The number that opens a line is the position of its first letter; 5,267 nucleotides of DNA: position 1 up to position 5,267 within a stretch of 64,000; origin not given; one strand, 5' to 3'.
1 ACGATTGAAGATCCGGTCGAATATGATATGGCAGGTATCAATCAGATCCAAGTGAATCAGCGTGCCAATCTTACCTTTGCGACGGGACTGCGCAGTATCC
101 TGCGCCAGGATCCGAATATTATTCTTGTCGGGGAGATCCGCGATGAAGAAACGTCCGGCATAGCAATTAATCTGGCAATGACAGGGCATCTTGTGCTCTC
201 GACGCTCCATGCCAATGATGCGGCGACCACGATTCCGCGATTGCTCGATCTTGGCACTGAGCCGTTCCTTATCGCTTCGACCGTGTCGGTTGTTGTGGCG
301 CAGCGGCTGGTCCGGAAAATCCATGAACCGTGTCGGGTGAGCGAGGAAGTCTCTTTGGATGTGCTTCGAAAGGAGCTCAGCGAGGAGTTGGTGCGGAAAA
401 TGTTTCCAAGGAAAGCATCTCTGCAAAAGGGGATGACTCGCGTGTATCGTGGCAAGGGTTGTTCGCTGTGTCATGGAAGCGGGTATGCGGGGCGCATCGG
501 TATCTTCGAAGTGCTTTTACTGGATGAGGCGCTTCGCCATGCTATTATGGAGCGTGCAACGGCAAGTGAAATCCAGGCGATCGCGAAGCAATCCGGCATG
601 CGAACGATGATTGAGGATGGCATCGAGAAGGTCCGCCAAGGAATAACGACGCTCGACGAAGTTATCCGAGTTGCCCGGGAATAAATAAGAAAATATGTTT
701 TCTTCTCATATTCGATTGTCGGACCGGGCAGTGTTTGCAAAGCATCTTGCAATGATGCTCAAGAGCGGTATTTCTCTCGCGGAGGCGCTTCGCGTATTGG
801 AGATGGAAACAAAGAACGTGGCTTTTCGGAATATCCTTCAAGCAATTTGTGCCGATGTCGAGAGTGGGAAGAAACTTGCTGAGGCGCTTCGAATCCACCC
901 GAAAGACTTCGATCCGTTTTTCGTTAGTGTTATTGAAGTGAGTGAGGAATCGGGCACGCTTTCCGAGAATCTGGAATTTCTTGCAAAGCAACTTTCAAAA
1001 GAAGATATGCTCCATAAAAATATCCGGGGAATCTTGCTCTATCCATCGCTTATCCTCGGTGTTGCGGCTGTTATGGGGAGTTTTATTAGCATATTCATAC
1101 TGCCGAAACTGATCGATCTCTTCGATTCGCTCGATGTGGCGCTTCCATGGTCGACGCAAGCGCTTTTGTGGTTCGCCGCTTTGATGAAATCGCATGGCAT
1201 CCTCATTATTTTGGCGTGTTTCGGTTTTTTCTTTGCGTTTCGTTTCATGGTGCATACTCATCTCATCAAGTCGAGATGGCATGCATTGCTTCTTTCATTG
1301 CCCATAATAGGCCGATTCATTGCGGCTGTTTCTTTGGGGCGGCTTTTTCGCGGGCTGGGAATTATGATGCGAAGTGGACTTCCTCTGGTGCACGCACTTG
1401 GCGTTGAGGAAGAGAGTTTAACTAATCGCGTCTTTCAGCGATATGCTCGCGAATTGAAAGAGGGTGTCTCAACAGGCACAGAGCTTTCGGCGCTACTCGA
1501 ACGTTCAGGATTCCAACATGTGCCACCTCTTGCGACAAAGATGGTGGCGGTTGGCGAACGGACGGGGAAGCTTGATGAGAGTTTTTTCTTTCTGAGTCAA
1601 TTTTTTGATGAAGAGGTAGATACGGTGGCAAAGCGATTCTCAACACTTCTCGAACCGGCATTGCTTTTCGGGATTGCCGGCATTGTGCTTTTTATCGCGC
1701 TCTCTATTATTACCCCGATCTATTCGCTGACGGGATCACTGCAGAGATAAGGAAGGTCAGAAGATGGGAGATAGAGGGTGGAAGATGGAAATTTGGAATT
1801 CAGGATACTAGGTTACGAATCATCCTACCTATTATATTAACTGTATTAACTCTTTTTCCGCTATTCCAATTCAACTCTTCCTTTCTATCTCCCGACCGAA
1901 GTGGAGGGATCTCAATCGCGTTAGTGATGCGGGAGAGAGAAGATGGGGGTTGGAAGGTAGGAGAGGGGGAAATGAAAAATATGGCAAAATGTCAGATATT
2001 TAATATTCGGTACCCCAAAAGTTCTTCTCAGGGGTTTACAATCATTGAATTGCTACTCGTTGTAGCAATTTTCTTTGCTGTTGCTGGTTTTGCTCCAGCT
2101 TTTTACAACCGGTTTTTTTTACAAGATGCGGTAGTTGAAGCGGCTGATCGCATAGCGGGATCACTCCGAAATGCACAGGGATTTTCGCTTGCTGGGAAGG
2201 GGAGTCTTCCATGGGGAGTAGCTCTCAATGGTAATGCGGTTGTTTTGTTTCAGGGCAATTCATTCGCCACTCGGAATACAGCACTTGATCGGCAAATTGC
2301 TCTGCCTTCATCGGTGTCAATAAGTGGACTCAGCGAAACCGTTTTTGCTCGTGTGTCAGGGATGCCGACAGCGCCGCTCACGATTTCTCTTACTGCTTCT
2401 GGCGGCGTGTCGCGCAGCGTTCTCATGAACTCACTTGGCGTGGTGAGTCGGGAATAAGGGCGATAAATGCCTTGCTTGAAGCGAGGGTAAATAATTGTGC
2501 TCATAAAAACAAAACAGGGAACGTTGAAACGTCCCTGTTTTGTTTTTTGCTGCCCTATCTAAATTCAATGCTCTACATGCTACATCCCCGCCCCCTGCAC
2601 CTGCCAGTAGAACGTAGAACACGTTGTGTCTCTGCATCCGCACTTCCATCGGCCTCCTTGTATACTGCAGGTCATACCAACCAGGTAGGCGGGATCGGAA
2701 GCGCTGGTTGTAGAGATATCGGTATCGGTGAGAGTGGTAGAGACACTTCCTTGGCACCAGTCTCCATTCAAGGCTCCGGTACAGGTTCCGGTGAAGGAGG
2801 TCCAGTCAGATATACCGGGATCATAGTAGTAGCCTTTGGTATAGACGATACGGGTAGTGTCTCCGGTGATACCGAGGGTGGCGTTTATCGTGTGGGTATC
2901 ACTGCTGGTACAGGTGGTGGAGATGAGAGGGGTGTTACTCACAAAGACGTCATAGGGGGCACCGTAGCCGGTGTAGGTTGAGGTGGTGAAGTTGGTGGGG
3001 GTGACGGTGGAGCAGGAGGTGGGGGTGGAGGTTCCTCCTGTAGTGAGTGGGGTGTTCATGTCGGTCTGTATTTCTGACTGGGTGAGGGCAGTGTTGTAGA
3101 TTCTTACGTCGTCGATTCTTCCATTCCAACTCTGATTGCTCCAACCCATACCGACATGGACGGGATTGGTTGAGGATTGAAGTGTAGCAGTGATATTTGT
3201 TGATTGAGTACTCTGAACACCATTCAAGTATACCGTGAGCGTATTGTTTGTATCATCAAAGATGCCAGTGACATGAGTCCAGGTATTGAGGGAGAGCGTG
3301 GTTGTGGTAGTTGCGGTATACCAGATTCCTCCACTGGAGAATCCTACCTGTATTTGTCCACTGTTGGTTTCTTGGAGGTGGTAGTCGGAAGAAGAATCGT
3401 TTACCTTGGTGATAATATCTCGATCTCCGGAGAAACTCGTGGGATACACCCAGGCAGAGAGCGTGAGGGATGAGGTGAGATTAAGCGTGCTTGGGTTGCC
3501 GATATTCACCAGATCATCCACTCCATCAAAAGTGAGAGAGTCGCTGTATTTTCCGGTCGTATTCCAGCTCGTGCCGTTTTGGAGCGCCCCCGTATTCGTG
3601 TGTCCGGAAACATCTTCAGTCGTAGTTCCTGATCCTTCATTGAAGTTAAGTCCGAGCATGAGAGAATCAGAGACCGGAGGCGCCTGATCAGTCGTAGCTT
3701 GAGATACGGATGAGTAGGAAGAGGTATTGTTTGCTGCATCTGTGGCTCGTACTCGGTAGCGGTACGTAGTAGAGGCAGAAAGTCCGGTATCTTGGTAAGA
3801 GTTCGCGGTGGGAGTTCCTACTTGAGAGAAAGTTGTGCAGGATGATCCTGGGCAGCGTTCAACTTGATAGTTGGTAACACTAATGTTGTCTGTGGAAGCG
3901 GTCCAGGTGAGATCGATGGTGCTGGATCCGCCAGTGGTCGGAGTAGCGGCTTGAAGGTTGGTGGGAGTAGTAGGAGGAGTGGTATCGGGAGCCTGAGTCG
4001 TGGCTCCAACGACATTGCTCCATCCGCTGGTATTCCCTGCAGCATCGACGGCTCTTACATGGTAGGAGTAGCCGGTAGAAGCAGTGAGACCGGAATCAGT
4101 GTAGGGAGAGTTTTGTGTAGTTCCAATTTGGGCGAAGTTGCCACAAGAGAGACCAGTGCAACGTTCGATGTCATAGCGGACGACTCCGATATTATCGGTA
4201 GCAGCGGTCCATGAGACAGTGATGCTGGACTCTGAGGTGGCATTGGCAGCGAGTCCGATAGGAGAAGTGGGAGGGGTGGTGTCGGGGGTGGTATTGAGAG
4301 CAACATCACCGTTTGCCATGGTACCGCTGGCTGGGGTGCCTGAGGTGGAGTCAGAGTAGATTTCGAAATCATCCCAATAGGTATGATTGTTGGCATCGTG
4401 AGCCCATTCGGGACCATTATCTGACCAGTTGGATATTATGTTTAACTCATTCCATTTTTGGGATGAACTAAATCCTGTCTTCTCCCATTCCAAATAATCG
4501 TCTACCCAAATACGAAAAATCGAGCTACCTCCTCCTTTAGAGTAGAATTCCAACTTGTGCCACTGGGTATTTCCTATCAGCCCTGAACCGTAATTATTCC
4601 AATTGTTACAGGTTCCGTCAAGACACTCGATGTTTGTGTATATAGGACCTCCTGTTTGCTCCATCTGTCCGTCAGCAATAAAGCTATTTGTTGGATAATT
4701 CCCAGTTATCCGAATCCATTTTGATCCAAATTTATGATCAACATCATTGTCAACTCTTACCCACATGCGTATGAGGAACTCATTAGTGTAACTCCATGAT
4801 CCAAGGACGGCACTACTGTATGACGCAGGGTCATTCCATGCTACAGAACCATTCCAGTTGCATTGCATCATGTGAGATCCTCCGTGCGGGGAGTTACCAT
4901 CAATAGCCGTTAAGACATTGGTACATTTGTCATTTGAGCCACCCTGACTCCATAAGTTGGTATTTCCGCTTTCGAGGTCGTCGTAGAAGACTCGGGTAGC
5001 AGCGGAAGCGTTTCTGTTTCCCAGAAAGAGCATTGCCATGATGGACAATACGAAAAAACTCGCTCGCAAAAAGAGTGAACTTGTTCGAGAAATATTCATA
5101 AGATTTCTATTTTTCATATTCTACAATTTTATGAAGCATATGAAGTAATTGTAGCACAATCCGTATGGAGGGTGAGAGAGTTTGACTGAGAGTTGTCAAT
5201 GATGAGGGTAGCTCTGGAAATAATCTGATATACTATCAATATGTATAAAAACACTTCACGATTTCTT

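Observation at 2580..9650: ~450-bp, ~97%-identical inverted repeat encodes the C-terminal Cys-rich domain of two otherwise divergent surface proteins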

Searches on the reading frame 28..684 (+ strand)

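Call 37: search_protein_families(library=pfam, proteins=[window:28-684:+], max_evalue=0.001)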
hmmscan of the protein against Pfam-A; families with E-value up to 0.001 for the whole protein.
window:28-684:+ (218 aa): 1 family
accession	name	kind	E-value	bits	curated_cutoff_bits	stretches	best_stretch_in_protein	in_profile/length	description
PF00437.27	T2SSE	-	2.4e-63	214.4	24.9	1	2-214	185-370/370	Type II/IV secretion system protein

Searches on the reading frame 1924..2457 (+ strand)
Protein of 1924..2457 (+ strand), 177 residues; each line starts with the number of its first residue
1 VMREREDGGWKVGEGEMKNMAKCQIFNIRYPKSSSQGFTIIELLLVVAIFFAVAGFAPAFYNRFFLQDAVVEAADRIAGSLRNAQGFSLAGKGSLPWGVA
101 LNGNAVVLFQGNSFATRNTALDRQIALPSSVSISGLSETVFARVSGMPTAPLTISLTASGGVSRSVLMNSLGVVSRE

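Call 37: search_protein_families(library=pfam, proteins=[window:1924-2457:+], max_evalue=0.001)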
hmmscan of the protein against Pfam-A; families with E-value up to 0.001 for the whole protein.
window:1924-2457:+ (177 aa): 1 family
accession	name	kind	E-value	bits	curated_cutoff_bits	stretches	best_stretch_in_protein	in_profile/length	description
PF07963.17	N_methyl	-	6.2e-06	26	21.2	1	33-57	2-26/27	Prokaryotic N-terminal methylation motif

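Call 64: search_protein_families(library=ncbifam, proteins=[window:1924-2457:+], max_evalue=1)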
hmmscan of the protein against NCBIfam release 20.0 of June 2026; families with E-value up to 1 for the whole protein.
window:1924-2457:+ (177 aa): 4 families
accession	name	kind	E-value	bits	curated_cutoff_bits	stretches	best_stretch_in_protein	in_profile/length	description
TIGR01708.2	typeII_sec_gspH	equivalog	0.00015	21.8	80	1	35-89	1-55/169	type II secretion system minor pseudopilin GspH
TIGR02532.1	IV_pilin_GFxxxE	domain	0.0013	18.5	16.3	1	36-50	2-16/24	prepilin-type N-terminal cleavage/methylation domain-containing protein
NF007862.0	PRK10574.1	equivalog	0.038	14.1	138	1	34-69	3-38/145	prepilin peptidase-dependent pilin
NF041775.1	typeIV_PilA_Myxo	equivalog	0.061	13.3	400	1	35-65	10-40/214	type IV pilin protein PilA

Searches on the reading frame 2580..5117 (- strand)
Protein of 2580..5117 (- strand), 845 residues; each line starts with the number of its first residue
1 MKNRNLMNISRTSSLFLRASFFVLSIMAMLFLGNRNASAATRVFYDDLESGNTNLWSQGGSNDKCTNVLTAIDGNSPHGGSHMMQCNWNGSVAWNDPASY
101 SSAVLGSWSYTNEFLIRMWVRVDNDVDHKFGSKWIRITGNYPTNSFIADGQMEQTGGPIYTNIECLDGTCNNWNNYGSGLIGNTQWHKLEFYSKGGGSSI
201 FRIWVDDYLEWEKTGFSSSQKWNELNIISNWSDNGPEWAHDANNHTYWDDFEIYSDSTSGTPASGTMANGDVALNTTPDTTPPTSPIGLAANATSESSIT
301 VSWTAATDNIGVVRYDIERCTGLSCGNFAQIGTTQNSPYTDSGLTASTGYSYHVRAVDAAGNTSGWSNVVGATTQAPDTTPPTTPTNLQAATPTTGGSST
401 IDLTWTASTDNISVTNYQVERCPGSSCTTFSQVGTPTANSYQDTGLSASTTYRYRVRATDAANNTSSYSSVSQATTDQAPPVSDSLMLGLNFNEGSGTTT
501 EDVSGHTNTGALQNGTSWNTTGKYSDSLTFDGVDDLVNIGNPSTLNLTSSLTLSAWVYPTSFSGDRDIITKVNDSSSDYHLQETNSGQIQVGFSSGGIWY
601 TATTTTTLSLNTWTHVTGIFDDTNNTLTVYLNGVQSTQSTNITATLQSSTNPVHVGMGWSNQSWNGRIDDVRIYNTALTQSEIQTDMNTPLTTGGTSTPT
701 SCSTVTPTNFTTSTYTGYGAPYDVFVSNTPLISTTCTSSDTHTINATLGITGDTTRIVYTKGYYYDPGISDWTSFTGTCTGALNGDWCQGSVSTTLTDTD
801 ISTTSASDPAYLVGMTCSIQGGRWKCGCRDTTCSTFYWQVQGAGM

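Call 7: search_protein_families(library=pfam, proteins=[window:2580-5117:-], max_evalue=0.01)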
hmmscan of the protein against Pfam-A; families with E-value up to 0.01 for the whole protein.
window:2580-5117:- (845 aa): 4 families
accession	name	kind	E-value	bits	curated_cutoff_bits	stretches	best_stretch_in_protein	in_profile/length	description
PF13385.13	Laminin_G_3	-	2.5e-31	109.3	27.6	1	531-684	1-151/151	Concanavalin A-like lectin/glucanases superfamily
PF00041.27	fn3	-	5.5e-14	52.6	25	2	286-370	3-81/84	Fibronectin type III domain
PF25788.1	Ig_Rha78A_N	-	9.4e-08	32.7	27.4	1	393-476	12-101/105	Rha78A-like, N-terminal immunoglobulin domain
PF02973.23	Sialidase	-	0.0026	17.8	26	1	620-685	112-183/189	Sialidase, N-terminal domain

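Call 8: search_protein_families(library=ncbifam, proteins=[window:2580-5117:-], max_evalue=0.01)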
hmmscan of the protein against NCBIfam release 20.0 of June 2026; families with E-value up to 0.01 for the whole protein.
window:2580-5117:- (845 aa): 4 families
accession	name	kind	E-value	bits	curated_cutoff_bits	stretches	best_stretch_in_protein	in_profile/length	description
NF041611.1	exoglucan_CbhB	equivalog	1e-37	129.7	1950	1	275-511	698-919/997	exoglucanase CbhB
NF052521.1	TafC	equivalog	7.5e-14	51.6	410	1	446-689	111-362/373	TafC family fimbrial protein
NF045522.1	MXAN_2561_fam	equivalog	2.3e-05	24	150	2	271-373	157-257/304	MXAN_2561 family MXYO-CTERM-anchored protein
NF047446.1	barrel_OmpL47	domain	0.001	19.5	40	0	338-367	32-62/68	OmpL47-type beta-barrel domain-containing protein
